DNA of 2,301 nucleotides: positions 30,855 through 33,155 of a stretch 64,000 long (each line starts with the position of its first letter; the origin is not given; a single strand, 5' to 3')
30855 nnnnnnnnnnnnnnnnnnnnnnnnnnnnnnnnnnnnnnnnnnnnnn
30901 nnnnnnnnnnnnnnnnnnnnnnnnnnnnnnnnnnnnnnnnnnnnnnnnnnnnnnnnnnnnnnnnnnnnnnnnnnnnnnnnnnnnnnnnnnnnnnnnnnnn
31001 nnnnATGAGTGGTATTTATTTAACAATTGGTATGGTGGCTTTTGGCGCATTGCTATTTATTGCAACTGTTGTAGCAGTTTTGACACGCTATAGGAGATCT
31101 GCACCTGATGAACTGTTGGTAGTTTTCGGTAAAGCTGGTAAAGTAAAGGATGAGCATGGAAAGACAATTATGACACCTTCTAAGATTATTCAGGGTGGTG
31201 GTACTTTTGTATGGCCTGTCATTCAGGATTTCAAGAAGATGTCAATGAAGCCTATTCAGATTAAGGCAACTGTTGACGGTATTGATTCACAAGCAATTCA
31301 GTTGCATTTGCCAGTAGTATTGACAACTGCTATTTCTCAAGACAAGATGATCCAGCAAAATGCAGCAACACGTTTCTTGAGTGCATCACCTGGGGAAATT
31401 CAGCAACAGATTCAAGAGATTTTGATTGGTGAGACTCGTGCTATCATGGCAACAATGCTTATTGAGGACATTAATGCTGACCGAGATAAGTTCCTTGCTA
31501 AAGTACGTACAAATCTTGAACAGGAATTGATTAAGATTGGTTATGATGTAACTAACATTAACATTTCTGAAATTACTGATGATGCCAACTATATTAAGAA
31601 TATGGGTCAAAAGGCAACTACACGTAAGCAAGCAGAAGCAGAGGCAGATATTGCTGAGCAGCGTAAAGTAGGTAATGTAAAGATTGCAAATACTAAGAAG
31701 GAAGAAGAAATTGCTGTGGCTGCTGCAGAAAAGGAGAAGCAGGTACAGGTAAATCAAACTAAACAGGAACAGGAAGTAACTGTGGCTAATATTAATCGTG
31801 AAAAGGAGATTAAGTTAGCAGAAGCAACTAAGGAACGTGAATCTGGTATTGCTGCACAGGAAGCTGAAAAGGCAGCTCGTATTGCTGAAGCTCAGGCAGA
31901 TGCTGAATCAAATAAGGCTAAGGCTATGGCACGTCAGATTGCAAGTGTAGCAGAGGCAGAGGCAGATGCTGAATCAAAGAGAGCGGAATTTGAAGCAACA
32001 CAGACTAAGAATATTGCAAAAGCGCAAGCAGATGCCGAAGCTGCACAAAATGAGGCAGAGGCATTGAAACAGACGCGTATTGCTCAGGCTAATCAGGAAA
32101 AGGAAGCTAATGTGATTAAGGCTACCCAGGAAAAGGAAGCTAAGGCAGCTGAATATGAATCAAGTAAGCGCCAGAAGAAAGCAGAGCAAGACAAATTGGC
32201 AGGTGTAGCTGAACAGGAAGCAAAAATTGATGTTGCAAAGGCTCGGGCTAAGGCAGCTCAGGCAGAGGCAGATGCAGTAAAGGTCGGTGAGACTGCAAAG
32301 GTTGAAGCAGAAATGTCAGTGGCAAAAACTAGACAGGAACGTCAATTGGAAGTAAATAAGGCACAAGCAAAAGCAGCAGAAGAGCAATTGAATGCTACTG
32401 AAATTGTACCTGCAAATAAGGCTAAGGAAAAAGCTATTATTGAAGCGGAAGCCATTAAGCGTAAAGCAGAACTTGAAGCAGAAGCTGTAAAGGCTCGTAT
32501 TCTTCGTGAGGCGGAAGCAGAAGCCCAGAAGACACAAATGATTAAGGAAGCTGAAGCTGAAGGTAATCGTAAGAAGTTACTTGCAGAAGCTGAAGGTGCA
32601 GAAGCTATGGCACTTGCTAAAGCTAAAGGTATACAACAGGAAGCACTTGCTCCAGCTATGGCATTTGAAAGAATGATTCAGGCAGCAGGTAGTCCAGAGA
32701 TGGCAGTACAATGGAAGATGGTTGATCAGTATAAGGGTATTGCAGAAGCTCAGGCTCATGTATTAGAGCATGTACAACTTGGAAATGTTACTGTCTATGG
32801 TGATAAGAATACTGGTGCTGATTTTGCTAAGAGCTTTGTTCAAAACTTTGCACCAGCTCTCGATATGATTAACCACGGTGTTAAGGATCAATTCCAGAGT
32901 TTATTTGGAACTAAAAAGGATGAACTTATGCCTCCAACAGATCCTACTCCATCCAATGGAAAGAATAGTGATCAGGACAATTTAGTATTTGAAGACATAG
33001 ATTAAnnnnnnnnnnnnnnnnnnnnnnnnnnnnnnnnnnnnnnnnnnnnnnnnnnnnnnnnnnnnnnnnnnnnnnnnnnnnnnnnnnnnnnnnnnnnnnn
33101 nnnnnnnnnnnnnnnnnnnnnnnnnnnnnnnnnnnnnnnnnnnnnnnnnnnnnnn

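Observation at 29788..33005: Flotillin (SPFH/YqiK-like) gene with an upstream NfeD-like partner in a phage genome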

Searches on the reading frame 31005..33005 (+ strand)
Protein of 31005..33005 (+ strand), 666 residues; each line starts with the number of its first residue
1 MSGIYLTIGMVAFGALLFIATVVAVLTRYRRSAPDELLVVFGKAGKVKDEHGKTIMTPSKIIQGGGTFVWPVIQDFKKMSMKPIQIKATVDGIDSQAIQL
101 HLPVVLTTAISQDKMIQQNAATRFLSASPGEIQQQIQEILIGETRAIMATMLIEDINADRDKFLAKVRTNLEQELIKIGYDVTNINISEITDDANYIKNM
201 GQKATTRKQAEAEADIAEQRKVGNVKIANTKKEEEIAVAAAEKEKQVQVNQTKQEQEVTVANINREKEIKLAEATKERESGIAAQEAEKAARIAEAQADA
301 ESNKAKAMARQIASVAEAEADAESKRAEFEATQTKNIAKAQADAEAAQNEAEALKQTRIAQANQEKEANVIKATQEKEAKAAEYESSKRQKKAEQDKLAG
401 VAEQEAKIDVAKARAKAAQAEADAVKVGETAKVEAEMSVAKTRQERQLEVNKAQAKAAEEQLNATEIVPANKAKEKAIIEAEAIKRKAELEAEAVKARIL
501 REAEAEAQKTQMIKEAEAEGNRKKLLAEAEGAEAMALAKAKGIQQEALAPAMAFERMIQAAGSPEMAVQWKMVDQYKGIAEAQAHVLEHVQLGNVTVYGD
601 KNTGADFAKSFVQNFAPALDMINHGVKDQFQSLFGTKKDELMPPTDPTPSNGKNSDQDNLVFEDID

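Call 3: search_protein_families(library=pfam, proteins=[window:31005-33005:+], max_evalue=0.1)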
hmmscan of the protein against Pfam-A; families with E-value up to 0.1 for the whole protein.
window:31005-33005:+ (666 aa): 1 family
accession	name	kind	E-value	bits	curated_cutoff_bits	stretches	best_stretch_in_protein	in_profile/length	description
PF01145.31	Band_7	-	1.4e-21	77.8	23.6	1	34-220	5-175/176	SPFH domain / Band 7 family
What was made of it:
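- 31005..33005 (+): Flotillin (prokaryotic SPFH2 type), 666 aa. Pfam Band_7 E 1.4e-21 (call 3).
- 31104..31664 (+): SPFH/Band_7 domain (residues 34-220). Pfam match covers residues 34-220 on profile positions 5-175 of 176 (call 3).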

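Call 4: search_protein_families(library=phrogs, proteins=[window:31005-33005:+], max_evalue=0.01)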
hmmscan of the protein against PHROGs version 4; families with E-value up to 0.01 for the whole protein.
window:31005-33005:+ (666 aa): 1 family
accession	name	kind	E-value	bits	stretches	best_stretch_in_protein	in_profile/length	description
phrog_200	-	other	7.7e-09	36.1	1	46-244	103-313/379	lipoprotein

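Call 6: search_protein_families(library=ncbifam, proteins=[window:31005-33005:+], max_evalue=0.1)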
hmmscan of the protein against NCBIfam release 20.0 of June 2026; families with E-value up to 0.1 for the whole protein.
window:31005-33005:+ (666 aa): 1 family
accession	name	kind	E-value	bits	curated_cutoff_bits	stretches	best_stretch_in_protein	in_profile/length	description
NF058507.1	FlotScfldFlot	equivalog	7.9e-36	124.1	700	2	16-275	8-264/477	flotillin lipid rafts scaffold protein FloT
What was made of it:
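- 31005..33005 (+): NCBIfam FloT E 7.9e-36 (call 6).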

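Call 7: search_protein_families(library=padloc, proteins=[window:31005-33005:+], max_evalue=0.1)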
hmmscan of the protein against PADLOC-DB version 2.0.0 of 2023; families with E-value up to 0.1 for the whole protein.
window:31005-33005:+ (666 aa): 0 families

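Call 8: search_dna_similar(query=window:31005-33005:+, collection=phages, mode=protein, max_rows=40)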
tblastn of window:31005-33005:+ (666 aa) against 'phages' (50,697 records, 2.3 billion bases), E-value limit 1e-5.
Records with a match: 5; places in all: 5; records where one place covers at least 80% of the query: 0.
Best place of each record, by identity: <60% 5.
By first word of the organism name: Enterococcus 2; phage 1; Vibrio 1; Bacteriophage 1.
By host as written in the record: - 3; Vibrio parahaemolyticus ATCC 17802 1; Enterococcus faecalis 1.
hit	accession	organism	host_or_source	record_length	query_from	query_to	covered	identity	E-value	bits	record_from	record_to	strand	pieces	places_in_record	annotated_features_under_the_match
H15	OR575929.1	phage csAssE-Sib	human gut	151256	12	624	70%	40.9%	2e-49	265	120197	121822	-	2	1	flotillin family protein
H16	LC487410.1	Vibrio phage KIT04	Vibrio parahaemolyticus ATCC 17802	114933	26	282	39%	30.5%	3e-16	89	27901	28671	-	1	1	flotillin family protein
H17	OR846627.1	Enterococcus phage Efs 1-1-1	Enterococcus faecalis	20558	27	272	37%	26.0%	4e-12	76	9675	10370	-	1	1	record has no annotation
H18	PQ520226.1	Enterococcus phage IME_EF3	-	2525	34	272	36%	26.3%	4e-11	72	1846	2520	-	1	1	record has no annotation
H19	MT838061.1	Bacteriophage sp.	human fecal samples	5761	543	640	15%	43.4%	5e-17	92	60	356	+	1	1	record has no annotation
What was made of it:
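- Closest known: Flotillin genes already annotated in phage records. Different: They are 41% and 31% identical to the window protein (call 8).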

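Call 10: get_annotated_region(hit=H15, flank=8000)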
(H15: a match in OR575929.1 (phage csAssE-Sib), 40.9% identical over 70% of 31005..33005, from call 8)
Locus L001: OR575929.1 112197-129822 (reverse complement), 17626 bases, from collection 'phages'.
description: Phage csAssE-Sib, complete genome.
organism: phage csAssE-Sib (NCBI taxid 3092639)
taxonomy: Viruses; Duplodnaviria; Heunggongvirae; Uroviricota; Caudoviricetes
host: -; source: human gut; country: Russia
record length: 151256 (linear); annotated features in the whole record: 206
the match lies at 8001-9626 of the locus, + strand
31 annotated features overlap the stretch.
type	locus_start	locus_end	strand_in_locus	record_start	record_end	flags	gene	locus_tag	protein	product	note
CDS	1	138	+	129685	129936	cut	-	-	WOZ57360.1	hypothetical protein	-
CDS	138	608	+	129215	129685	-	-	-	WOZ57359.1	NinG protein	-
CDS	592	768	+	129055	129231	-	-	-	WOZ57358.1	hypothetical protein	-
CDS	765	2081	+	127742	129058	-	-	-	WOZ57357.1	DNA replication factor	-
CDS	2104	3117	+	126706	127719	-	-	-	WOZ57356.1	DNA primase/helicase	DNA primase/helicase; zinc-biding domain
CDS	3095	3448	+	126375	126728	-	-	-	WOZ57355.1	hypothetical protein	-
CDS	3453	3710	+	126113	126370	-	-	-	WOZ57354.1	hypothetical protein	-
CDS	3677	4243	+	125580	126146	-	-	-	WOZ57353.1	zinc-finger-containing domain protein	zinc-finger-containing domain protein, DNA-binding, transcription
CDS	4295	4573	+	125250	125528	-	-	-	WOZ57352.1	hypothetical protein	-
CDS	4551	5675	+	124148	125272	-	-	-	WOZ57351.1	DnaB-like replicative helicase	DNAB-Like Replicative Helicase; ATPase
CDS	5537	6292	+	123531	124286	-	-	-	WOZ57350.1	hypothetical protein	-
CDS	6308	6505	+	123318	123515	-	-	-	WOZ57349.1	hypothetical protein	-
CDS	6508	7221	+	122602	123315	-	-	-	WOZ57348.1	hypothetical protein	-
CDS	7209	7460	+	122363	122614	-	-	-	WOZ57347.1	acyl carrier protein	-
CDS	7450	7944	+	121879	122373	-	-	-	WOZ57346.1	transmembrane protein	hypothetical protein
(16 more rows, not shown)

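Call 11: get_annotated_region(hit=H16, flank=5000)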
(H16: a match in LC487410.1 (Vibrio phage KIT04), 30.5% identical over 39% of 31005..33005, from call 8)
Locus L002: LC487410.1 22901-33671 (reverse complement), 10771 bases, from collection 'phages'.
description: Vibrio phage KIT04 DNA, complete genome.
organism: Vibrio phage KIT04 (NCBI taxid 2508207)
taxonomy: Viruses; Duplodnaviria; Heunggongvirae; Uroviricota; Caudoviricetes; Demerecviridae; Ermolyevavirinae
host: Vibrio parahaemolyticus ATCC 17802; source: tissue of mussel; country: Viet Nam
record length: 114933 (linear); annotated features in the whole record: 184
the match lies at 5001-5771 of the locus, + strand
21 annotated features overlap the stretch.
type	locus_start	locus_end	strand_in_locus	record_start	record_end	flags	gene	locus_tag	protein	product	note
CDS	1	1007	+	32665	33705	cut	-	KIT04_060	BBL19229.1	hypothetical protein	-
CDS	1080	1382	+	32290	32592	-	-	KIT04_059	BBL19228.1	hypothetical protein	-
CDS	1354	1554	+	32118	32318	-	-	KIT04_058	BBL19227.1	hypothetical protein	-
CDS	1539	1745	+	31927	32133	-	-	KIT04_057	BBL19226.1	hypothetical protein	-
CDS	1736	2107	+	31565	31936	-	-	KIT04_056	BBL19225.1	hypothetical protein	-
CDS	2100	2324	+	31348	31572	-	-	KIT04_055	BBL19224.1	hypothetical protein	-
CDS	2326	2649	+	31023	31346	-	-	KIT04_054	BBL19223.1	hypothetical protein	-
CDS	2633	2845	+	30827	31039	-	-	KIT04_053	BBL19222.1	hypothetical protein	-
CDS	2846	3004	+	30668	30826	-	-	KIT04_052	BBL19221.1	hypothetical protein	-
CDS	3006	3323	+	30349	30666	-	-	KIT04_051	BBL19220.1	hypothetical protein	-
CDS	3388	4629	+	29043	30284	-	-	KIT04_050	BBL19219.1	hypothetical protein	-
CDS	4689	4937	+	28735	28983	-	-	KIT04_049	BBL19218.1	hypothetical protein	-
CDS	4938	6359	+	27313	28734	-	-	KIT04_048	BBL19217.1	flotillin family protein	-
CDS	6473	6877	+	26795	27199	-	-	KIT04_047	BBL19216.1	hypothetical protein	-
CDS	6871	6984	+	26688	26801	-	-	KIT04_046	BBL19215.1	hypothetical protein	-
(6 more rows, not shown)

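Call 45: find_homologous_proteins(query=window:31005-33005:+, max_evalue=1e-10)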
Query window:31005-33005:+ (666 aa): 2093 proteins with E <= 1e-10 among 8000 candidates; the best 120 are listed.
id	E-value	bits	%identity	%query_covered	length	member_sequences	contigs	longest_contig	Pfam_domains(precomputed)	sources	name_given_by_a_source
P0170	0.0e+0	1091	84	99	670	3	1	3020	PF01145.32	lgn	-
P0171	0.0e+0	1082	82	99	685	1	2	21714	PF01145.32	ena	-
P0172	0.0e+0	1081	82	99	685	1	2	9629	PF01145.32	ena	-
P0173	0.0e+0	1078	82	99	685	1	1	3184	PF01145.32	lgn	-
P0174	0.0e+0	1078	83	99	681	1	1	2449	PF01145.32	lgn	-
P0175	0.0e+0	1077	83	99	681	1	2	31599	PF01145.32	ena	-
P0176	0.0e+0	1077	83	99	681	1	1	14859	-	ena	-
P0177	0.0e+0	1076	82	99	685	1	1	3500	PF01145.32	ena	-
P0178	0.0e+0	1076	82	99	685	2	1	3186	PF01145.32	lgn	-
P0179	0.0e+0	1074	83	99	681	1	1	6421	PF01145.32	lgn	-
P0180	0.0e+0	1074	83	99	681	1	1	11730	PF01145.32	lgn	-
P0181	0.0e+0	1074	83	99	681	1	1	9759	PF01145.32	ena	-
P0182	0.0e+0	1074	83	99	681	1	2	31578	PF01145.32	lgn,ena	-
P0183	0.0e+0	1074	83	99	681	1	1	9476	PF01145.32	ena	-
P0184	0.0e+0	1074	83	99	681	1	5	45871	PF01145.32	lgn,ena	-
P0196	0.0e+0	1067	80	100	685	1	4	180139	PF01145.32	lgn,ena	-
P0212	1.4e-289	980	77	96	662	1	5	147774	PF01145.32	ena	-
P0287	5.7e-270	915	74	95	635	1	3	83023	PF01145.32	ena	-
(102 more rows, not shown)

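Call 46: find_encoding_contigs(protein=P0196, flank=10000, max_places=2)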
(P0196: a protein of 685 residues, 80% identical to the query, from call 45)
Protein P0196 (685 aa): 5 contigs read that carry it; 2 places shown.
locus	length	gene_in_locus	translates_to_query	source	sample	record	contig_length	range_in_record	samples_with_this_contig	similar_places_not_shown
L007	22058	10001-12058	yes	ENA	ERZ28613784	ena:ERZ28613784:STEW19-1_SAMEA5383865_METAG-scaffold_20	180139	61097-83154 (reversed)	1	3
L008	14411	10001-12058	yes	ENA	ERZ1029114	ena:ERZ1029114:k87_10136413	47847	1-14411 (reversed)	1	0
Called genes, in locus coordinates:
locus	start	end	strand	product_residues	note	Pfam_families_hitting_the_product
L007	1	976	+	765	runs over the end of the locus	-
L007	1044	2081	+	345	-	PF21448:DNMK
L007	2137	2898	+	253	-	-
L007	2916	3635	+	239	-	PF13539:Peptidase_M15_4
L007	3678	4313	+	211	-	PF18013:Phage_lysozyme2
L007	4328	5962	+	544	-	-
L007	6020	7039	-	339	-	-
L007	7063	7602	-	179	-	-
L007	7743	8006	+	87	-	-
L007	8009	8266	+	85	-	-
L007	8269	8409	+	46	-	-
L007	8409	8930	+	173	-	-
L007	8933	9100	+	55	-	-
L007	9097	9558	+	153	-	-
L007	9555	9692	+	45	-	-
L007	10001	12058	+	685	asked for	PF01145:Band_7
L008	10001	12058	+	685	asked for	PF01145:Band_7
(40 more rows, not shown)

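Call 47: find_encoding_contigs(protein=P0212, flank=10000, max_places=2)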
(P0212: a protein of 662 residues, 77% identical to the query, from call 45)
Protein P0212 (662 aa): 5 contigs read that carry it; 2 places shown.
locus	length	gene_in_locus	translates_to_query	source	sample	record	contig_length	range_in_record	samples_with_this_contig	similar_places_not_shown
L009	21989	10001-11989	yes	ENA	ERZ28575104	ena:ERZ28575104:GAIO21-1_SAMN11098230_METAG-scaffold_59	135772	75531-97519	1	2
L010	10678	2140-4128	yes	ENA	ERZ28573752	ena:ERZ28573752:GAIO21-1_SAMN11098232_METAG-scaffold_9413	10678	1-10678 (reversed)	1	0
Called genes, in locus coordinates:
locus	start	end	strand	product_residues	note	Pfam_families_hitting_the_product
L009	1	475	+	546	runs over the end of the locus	PF11649:T4_neck-protein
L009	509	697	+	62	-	-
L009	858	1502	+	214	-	PF11019:DUF2608 (faint), PF00702:Hydrolase (weak)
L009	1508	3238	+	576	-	-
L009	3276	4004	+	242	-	-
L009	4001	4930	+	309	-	-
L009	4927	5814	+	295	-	-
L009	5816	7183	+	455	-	-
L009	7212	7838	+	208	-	-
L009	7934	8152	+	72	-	-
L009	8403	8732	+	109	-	-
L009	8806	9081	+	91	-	-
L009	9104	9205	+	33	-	-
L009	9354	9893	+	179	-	-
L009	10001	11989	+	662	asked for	PF01145:Band_7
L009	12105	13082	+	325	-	PF24308:DUF7487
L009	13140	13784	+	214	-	-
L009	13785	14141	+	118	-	-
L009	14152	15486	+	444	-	PF03446:NAD_binding_2 (faint), PF03721:UDPG_MGDP_dh_N, PF00984:UDPG_MGDP_dh, PF03720:UDPG_MGDP_dh_C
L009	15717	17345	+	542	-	PF20034:Peptidase_S80 (faint)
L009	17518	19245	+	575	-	PF07068:Gp23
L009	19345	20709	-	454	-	-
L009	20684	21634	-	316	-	-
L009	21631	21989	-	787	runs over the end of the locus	-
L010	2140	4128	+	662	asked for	PF01145:Band_7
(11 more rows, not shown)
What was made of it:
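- In L009 the gene lies within 8 kb of gp23 (call 47).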

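Call 48: find_encoding_contigs(protein=P0287, flank=10000, max_places=2)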
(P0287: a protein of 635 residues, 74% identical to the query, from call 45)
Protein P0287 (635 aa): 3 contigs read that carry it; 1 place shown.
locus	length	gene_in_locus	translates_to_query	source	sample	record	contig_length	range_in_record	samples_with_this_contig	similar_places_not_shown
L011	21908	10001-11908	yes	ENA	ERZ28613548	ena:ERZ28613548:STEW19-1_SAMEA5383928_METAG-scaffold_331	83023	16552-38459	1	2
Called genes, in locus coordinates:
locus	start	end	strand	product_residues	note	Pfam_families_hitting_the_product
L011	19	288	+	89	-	-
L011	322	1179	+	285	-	PF00149:Metallophos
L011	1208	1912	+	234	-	PF11697:DUF3293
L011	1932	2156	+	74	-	-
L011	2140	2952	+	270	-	PF01555:N6_N4_Mtase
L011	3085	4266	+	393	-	PF00438:S-AdoMet_synt_N, PF02772:S-AdoMet_synt_M, PF02773:S-AdoMet_synt_C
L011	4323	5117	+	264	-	-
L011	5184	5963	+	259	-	-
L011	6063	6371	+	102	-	-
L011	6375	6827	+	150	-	-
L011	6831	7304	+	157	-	-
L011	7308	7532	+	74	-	-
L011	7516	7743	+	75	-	-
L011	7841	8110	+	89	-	-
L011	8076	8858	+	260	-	PF02086:MethyltransfD12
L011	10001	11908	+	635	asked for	PF01145:Band_7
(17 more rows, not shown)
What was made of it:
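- Relatives carry Gp23, T4 neck protein and the S77 prohead protease (calls 46-48).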

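Call 49: search_solved_structures(query=window:31005-33005:+, max_evalue=0.001, show_alignments=1)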
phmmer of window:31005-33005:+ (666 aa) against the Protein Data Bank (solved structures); distinct sequences matched with E-value up to 0.001: 5.
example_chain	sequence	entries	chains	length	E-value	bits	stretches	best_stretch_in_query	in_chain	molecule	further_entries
9bq2_A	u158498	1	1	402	9.8e-20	74.2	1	61-438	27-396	Flotillin-2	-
9l3g_a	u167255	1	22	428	4.7e-18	68.6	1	61-438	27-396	Flotillin-2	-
9bq2_B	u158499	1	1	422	7.2e-17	64.7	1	57-243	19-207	Flotillin-1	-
9l3g_A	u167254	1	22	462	1.5e-16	63.7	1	57-242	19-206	Flotillin-1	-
1win_A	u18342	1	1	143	2.9e-08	36.3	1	95-206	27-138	Flotillin 2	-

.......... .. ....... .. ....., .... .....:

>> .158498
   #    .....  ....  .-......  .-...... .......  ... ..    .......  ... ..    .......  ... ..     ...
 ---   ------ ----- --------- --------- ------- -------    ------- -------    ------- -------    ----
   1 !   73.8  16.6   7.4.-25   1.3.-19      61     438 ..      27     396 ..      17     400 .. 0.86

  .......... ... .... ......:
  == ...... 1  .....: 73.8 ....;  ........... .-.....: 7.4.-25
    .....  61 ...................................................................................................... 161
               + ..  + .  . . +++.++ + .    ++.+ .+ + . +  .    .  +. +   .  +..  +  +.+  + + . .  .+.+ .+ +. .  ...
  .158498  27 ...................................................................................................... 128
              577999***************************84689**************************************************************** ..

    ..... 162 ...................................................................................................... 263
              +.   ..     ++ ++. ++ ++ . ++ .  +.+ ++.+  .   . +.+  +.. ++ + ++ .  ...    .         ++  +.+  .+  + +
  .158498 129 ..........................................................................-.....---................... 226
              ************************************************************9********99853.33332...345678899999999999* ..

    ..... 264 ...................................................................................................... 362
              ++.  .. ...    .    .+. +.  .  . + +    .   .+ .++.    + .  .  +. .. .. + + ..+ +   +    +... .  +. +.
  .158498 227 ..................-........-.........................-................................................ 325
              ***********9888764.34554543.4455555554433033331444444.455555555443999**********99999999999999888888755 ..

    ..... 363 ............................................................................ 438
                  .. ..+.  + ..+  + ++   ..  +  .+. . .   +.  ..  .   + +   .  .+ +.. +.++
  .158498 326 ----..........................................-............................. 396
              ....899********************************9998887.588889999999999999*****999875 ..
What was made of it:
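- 31005..33005 (+): PDB sequence hits are flotillin-2 (9.8e-20) and flotillin-1 (7.2e-17) only (call 49).
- On Prokaryotic flotillin (SPFH2 / FloT-YqiK type): Only flotillin-1 and flotillin-2 chains are hit among 177,635 PDB sequences at E up to 0.001 (call 49).
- Closest known: Eukaryotic flotillin-1/flotillin-2 cage. Same: Flotillin-2 gives E 9.8e-20 over query residues 61-438, covering the SPFH domain and part of the coiled coil (call 49).
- Only flotillin-1 and flotillin-2 are found among PDB sequences (call 49). No HflK, HflC or QmcA model or PDB chain is hit (calls 6, 49).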

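Call 52: find_related_loci(query=window:31005-33005:+, collection=viral_contigs, flank=5000)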
Query window:31005-33005:+ (666 aa) in viral_contigs; peptide patterns used: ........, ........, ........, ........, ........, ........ (x = any residue, [..] = any of these).
22 stretches matched a pattern; 8 encode a relative of the query (tblastn E <= 1e-3); 7 distinct loci.
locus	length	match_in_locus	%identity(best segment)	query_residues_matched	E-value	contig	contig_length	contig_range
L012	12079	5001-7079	79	1-665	0e+0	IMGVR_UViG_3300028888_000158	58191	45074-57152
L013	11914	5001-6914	71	2-666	0e+0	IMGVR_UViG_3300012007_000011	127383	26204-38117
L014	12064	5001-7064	69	1-647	0e+0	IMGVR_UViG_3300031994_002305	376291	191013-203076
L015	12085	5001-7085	74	1-665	0e+0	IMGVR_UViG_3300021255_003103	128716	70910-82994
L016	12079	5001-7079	79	1-665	0e+0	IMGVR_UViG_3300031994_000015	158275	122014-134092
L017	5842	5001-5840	84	1-276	1e-139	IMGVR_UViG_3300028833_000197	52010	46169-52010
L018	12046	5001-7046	66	2-641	0e+0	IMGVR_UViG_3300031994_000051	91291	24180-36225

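Call 66: find_related_loci(query=window:31005-33005:+, collection=genome_contigs, flank=6000)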
Query window:31005-33005:+ (666 aa) in genome_contigs; peptide patterns used: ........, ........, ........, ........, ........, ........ (x = any residue, [..] = any of these).
108 stretches matched a pattern; 1 encode a relative of the query (tblastn E <= 1e-3); 1 distinct loci.
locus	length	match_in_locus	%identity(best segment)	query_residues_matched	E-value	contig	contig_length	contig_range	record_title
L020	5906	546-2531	73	1-635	0e+0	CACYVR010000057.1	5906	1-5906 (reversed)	uncultured Methanobrevibacter sp. isolate RUG12316 genome assembly, contig: RUG12316_asm_57, whole genome shotgun sequen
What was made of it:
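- The only hit among 185,579 species-representative genomes lies on a 5.9-kb contig in a Methanobrevibacter MAG (call 66). No close cellular homologue was found (call 66).
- Tried and rejected: The genome_contigs scan, meant to find host or cellular origin, gave only one short contig that is probably mis-binned (call 66).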
